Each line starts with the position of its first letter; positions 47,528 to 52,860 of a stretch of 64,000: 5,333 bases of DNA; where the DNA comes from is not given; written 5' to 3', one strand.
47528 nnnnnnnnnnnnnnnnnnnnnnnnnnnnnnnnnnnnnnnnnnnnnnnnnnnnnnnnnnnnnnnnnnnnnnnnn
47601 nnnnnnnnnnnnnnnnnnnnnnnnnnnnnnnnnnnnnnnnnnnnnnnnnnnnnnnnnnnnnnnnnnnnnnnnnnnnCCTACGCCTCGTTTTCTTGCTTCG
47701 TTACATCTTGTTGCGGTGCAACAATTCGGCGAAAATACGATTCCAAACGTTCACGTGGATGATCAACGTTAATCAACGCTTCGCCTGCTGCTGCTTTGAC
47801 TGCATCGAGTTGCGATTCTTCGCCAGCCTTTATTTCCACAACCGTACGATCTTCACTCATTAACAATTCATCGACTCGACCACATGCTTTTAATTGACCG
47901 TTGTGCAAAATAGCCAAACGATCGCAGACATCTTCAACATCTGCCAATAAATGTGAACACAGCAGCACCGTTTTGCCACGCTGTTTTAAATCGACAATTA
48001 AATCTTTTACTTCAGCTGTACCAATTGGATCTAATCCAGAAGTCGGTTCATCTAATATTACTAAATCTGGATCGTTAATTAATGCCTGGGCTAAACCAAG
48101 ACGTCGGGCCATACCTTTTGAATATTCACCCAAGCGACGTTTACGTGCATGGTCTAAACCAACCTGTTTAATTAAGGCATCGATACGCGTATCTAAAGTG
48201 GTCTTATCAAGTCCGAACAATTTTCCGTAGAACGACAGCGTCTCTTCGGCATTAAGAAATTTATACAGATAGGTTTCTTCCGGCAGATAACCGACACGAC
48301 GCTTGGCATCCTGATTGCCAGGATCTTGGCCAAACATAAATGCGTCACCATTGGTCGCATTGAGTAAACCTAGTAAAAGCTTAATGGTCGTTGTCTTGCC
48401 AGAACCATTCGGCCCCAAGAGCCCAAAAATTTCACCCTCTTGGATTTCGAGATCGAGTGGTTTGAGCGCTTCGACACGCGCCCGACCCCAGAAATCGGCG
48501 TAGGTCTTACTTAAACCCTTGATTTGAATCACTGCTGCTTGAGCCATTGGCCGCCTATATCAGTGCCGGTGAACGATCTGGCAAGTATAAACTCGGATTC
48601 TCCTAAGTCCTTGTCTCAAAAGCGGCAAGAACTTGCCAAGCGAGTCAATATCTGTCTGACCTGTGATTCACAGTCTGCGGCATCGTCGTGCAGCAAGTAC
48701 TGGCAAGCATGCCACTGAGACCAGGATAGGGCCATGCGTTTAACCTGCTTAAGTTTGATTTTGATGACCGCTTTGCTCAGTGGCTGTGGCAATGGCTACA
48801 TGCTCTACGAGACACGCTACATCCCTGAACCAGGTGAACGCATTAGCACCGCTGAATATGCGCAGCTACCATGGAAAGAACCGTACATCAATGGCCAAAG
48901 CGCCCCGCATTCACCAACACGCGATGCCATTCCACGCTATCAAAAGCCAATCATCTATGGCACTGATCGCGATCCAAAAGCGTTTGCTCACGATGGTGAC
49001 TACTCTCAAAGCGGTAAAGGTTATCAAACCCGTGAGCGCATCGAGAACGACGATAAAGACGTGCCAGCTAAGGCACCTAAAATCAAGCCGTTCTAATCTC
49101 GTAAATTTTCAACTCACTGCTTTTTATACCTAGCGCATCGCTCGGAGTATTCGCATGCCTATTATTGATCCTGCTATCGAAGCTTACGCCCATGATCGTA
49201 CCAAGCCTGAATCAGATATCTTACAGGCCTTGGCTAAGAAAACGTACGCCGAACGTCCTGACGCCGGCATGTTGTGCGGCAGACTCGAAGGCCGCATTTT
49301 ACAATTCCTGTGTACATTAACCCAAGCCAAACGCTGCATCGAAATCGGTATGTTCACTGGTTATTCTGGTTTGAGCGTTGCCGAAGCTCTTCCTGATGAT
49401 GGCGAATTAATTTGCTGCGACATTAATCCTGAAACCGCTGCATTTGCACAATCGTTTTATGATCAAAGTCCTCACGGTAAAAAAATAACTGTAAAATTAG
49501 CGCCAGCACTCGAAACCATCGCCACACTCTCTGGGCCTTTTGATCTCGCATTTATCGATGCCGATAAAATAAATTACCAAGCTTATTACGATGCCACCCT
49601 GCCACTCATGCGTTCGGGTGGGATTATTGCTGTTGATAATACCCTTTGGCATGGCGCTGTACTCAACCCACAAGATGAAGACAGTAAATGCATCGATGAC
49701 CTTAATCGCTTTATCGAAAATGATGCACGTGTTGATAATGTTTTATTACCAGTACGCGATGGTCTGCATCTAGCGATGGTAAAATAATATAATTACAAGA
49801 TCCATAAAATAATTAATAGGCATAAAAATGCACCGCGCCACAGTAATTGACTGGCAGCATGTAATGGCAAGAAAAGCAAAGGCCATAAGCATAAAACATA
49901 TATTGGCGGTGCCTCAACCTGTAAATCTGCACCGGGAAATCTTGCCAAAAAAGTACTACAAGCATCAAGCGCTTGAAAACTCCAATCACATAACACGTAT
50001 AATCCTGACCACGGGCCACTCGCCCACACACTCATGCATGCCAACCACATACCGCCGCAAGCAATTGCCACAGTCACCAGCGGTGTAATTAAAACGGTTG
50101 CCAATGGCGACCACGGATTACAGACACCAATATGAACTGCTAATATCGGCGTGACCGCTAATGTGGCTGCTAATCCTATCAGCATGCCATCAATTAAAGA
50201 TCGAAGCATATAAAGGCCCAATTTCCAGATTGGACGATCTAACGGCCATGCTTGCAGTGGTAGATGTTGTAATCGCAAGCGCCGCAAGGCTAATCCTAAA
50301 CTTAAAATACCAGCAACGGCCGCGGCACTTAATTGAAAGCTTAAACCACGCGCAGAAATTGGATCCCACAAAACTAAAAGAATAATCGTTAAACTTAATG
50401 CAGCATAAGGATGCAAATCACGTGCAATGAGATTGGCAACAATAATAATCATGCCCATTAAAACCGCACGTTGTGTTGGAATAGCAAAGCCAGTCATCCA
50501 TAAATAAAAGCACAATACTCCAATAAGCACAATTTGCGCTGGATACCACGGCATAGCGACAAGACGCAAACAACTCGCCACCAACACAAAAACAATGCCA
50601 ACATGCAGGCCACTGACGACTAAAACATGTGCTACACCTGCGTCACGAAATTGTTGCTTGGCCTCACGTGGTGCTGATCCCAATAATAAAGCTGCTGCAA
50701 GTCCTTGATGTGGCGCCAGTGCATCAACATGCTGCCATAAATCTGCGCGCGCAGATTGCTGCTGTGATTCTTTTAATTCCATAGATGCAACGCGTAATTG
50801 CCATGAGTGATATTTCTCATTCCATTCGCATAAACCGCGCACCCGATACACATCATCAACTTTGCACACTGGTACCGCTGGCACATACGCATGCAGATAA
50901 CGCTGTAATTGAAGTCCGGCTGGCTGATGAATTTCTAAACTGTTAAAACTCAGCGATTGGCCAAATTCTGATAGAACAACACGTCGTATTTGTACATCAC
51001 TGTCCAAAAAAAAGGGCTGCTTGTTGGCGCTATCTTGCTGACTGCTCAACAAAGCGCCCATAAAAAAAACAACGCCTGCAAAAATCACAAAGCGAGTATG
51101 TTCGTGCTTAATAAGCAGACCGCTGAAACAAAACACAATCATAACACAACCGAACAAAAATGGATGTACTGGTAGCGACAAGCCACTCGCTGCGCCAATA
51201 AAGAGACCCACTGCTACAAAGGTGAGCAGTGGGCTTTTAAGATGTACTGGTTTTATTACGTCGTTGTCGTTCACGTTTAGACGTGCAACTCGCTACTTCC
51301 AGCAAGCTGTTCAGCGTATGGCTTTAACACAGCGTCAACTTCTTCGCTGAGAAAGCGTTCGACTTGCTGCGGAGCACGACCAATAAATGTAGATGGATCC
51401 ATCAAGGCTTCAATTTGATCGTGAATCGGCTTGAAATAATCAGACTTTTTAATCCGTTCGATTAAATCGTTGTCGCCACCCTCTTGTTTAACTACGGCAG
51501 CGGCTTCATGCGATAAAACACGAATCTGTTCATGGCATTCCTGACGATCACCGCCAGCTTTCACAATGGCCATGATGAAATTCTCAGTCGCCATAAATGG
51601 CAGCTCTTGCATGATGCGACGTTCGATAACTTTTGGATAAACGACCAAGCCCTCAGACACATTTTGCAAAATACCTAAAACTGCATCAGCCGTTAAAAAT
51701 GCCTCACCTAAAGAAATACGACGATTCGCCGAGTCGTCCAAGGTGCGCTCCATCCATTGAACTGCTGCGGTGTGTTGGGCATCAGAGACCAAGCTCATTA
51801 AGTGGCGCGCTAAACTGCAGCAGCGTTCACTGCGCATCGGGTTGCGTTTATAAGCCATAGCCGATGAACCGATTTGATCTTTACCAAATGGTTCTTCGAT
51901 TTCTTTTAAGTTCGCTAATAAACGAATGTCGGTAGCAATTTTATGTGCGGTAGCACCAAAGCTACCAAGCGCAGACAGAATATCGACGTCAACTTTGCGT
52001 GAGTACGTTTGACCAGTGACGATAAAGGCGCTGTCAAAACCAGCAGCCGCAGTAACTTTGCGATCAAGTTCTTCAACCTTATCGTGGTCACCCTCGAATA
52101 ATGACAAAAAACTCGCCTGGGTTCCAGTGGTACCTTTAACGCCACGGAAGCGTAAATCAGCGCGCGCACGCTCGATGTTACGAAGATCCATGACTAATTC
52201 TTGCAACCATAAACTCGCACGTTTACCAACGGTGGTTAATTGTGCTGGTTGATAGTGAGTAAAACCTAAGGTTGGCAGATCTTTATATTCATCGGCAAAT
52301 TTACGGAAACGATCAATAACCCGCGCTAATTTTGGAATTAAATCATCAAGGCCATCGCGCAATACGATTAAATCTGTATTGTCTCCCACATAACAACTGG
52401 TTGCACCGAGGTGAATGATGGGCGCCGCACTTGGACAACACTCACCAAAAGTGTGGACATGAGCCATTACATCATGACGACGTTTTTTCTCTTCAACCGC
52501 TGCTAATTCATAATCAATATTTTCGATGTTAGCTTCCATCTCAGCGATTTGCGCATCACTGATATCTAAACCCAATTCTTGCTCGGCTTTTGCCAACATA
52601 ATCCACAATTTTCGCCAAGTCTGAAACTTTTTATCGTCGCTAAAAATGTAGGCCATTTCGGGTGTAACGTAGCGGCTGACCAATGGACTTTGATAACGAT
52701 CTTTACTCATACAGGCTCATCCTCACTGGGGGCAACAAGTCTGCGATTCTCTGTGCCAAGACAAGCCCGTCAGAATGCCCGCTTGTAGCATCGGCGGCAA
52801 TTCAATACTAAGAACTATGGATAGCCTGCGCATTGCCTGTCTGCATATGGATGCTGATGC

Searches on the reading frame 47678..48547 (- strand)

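Call 93: search_protein_families(library=pfam, proteins=[window:47678-48547:-], max_evalue=0.00001)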
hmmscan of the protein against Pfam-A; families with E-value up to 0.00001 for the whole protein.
window:47678-48547:- (289 aa): 2 families
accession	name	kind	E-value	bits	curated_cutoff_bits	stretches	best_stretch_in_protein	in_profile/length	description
PF00005.33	ABC_tran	-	5.2e-31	108.5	25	1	28-170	1-137/137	ABC transporter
PF13304.12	AAA_21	-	1.1e-11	45.9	27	0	128-199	224-298/304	AAA domain, putative AbiEii toxin, Type IV TA system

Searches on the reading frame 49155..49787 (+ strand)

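Call 93: search_protein_families(library=pfam, proteins=[window:49155-49787:+], max_evalue=0.00001)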
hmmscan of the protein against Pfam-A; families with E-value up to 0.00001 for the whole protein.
window:49155-49787:+ (210 aa): 2 families
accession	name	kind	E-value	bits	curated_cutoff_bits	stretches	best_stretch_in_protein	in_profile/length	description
PF01596.23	Methyltransf_3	-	7e-57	192.5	22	1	19-207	7-201/204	O-methyltransferase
PF13578.12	Methyltransf_24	-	9.1e-15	55.9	26.3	1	62-162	1-104/105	Methyltransferase domain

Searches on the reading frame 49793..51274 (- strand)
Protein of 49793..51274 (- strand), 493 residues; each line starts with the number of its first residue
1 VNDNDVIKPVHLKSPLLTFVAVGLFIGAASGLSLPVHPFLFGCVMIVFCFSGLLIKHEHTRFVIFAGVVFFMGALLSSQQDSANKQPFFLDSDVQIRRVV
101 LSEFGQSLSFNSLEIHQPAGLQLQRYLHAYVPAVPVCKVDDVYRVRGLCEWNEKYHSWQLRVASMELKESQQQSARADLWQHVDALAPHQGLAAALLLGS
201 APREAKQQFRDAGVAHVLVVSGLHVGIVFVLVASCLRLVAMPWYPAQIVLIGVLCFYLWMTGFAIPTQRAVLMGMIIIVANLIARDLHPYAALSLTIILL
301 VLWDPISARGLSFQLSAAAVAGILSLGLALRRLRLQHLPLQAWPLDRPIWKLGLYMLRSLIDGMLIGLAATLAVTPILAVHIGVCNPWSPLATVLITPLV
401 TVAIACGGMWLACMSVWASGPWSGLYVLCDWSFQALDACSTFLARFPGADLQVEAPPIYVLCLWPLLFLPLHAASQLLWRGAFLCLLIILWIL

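Call 93: search_protein_families(library=pfam, proteins=[window:49793-51274:-], max_evalue=0.00001)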
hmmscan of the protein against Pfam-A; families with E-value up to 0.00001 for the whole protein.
window:49793-51274:- (493 aa): 1 family
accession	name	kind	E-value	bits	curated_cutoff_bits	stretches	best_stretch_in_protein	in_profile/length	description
PF03772.21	Competence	-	2.7e-44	152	23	1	202-471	10-263/270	Competence protein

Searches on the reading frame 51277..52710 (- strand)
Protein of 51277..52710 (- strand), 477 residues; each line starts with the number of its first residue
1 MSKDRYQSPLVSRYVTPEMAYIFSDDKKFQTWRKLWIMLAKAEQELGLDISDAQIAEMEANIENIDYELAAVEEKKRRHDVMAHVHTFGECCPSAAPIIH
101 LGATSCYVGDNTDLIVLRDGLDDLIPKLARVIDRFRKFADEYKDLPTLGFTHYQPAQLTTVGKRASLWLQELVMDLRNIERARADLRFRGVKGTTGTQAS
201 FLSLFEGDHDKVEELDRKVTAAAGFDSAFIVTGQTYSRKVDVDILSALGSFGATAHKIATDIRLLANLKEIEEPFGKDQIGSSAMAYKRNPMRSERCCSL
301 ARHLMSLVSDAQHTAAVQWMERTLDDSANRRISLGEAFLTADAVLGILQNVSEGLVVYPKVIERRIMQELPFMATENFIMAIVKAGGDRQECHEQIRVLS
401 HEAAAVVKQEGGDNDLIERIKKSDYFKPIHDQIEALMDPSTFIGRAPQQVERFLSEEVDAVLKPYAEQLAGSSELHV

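Call 93: search_protein_families(library=pfam, proteins=[window:51277-52710:-], max_evalue=0.00001)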
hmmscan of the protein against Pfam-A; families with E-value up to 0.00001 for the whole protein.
window:51277-52710:- (477 aa): 2 families
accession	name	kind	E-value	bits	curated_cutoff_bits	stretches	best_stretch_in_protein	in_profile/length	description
PF00206.25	Lyase_1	-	2.8e-24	86.5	27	1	16-301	7-307/312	Lyase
PF10397.14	ADSL_C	-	7.3e-24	84.3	32.7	1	371-453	1-79/79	Adenylosuccinate lyase C-terminus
